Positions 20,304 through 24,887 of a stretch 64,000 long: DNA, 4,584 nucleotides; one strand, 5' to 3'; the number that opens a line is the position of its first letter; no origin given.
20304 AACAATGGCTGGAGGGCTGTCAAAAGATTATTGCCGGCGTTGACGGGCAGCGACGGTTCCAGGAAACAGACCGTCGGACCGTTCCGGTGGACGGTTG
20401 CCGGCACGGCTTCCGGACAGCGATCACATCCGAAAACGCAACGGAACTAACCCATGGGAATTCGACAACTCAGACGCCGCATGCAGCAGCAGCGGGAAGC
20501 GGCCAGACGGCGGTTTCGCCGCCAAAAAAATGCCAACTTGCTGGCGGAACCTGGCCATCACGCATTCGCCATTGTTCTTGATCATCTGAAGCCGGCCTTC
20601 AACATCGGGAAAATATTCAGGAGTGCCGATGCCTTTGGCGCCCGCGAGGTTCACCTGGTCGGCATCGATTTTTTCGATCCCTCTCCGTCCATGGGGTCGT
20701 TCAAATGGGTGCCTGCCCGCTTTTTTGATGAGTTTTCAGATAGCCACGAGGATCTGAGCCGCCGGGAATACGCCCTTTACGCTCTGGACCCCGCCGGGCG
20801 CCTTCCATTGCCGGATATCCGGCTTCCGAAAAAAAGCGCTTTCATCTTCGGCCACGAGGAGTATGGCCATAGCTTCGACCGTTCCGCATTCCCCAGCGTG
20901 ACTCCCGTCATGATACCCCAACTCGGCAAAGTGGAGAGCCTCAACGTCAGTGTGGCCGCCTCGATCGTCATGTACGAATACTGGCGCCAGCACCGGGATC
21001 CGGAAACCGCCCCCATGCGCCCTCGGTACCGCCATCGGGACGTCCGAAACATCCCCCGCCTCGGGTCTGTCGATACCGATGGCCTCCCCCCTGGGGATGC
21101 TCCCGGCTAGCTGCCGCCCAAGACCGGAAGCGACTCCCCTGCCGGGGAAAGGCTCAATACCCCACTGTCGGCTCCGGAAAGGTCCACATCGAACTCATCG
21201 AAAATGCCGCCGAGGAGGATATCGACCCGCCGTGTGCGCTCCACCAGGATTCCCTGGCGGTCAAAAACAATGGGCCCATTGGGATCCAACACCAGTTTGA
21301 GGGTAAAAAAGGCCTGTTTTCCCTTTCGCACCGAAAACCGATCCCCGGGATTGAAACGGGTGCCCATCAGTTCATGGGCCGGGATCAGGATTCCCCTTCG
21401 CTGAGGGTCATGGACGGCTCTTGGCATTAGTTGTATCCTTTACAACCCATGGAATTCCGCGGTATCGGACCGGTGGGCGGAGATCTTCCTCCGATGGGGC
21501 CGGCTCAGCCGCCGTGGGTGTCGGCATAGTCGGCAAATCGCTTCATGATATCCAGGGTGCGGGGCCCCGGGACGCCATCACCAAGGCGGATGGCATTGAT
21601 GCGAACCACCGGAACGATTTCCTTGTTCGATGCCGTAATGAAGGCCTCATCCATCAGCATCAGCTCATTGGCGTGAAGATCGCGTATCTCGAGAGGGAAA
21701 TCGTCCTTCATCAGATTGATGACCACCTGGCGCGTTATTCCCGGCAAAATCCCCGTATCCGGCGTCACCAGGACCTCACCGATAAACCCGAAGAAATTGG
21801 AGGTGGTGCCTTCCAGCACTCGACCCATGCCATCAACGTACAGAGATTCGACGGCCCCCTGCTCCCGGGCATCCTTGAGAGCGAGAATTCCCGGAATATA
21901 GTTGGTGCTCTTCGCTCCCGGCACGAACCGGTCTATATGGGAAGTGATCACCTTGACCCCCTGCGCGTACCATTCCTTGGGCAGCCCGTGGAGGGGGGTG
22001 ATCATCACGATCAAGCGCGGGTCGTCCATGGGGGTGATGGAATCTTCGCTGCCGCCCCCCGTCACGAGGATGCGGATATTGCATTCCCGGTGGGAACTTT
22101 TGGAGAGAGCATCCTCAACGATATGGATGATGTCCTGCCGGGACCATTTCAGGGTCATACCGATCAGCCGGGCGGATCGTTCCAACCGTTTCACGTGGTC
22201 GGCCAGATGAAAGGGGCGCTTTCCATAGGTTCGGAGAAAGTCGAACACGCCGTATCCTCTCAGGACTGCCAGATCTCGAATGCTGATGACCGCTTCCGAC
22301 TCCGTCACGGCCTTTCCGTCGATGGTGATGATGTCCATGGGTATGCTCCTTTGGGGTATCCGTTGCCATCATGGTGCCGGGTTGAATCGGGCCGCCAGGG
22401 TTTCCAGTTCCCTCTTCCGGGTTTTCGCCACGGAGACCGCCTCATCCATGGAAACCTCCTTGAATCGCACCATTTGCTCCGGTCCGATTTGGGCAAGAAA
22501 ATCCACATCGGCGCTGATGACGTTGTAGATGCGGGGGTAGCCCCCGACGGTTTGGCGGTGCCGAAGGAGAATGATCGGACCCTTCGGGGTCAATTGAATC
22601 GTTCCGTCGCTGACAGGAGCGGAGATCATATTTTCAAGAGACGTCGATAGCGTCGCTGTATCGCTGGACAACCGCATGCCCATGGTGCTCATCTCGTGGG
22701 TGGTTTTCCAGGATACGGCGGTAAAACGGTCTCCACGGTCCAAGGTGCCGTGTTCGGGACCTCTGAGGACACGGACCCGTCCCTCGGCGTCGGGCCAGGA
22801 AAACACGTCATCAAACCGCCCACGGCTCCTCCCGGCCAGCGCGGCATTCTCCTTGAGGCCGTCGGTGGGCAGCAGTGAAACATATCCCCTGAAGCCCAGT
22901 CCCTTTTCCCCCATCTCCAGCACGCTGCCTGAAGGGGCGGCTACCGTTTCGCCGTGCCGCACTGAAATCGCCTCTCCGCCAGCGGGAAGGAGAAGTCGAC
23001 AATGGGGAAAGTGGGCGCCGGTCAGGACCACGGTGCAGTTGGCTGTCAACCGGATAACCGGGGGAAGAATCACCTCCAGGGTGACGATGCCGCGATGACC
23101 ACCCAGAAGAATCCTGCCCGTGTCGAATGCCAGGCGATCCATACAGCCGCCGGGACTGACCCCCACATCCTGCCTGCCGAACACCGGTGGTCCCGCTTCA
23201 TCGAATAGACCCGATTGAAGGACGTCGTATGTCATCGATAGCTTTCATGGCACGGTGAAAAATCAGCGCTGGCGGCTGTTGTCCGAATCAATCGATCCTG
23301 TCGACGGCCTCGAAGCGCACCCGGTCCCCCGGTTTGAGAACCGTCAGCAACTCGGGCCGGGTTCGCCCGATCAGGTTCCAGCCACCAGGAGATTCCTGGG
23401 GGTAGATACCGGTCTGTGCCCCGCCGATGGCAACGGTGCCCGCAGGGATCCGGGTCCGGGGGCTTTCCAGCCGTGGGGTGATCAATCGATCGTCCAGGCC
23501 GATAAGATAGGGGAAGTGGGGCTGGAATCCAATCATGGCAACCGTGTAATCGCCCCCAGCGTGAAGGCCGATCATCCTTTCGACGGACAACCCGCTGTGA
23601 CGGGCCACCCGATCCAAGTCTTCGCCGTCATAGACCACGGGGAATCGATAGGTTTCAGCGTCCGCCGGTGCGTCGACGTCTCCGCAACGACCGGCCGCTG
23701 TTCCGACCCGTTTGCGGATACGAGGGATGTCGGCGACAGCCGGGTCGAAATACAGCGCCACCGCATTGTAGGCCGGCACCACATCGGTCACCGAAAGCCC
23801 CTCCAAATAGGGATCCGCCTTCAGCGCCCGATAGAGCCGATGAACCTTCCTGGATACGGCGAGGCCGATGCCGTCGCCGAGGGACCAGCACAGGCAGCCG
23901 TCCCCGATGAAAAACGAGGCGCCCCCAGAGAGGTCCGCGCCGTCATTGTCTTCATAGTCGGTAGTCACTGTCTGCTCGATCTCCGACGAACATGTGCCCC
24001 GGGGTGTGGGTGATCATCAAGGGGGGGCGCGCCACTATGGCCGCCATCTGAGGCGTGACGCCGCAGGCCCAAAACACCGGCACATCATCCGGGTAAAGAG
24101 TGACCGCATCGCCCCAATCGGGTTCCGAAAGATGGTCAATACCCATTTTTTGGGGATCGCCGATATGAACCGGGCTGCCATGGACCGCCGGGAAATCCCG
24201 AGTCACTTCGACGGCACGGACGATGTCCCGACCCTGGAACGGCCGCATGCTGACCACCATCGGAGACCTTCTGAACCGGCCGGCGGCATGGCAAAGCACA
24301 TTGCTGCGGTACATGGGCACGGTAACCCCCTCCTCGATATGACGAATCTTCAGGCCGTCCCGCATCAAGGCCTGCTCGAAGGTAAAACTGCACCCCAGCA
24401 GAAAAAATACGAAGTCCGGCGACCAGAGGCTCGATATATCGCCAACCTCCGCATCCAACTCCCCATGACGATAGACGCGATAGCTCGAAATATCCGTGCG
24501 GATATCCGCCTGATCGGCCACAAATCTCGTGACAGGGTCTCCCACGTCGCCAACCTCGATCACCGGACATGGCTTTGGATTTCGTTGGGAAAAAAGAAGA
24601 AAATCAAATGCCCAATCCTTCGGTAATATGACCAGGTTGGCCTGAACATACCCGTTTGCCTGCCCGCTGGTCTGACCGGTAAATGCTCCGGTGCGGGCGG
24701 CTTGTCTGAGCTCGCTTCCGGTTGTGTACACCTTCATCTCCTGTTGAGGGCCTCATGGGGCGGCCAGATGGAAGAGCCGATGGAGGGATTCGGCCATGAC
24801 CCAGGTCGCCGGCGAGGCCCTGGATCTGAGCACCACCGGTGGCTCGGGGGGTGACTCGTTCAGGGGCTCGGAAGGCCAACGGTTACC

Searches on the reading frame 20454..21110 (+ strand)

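Call 9: search_protein_families(library=pfam, proteins=[window:20454-21110:+])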
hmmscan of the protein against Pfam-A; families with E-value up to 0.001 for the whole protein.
window:20454-21110:+ (218 aa): 1 family
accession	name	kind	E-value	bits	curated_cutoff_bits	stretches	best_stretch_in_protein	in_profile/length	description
PF00588.24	SpoU_methylase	-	8.1e-26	91.3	29.7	1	38-174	2-142/142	SpoU rRNA Methylase family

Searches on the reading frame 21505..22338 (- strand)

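Call 9: search_protein_families(library=pfam, proteins=[window:21505-22338:-])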
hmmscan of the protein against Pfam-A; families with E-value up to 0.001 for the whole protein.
window:21505-22338:- (277 aa): 1 family
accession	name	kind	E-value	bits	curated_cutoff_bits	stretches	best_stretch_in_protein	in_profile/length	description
PF01063.24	Aminotran_4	-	3.2e-50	171.5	28.5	1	30-247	1-223/223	Amino-transferase class IV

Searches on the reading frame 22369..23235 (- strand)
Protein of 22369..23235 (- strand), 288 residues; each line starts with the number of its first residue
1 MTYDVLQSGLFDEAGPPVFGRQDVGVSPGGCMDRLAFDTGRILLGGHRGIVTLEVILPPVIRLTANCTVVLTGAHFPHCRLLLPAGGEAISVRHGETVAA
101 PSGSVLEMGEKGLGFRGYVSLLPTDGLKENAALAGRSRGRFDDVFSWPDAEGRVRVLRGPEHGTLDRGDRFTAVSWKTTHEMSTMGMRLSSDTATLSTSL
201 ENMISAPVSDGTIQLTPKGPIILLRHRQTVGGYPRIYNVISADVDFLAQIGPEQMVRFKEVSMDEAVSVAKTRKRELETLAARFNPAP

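Call 10: search_protein_families(library=pfam, proteins=[window:22369-23235:-])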
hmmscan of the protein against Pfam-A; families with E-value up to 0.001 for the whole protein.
window:22369-23235:- (288 aa): 1 family
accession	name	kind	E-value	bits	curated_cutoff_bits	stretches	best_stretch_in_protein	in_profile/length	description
PF02626.20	CT_A_B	-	2.4e-38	132.7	25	2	148-259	150-260/261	Carboxyltransferase domain, subdomain A and B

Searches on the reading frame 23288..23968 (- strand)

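Call 10: search_protein_families(library=pfam, proteins=[window:23288-23968:-])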
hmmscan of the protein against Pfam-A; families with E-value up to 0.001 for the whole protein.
window:23288-23968:- (226 aa): 1 family
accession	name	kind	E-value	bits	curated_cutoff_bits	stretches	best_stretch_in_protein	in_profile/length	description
PF02682.21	CT_C_D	-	8.3e-56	189.3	22.1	1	21-206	6-190/202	Carboxyltransferase domain, subdomain C and D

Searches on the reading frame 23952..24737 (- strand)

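Call 10: search_protein_families(library=pfam, proteins=[window:23952-24737:-])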
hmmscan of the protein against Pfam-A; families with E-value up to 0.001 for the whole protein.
window:23952-24737:- (261 aa): 1 family
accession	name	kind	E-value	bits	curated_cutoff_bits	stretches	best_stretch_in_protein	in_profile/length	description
PF07286.17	D-Glu_cyclase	-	2.3e-61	206.3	25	1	110-253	1-143/143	D-glutamate cyclase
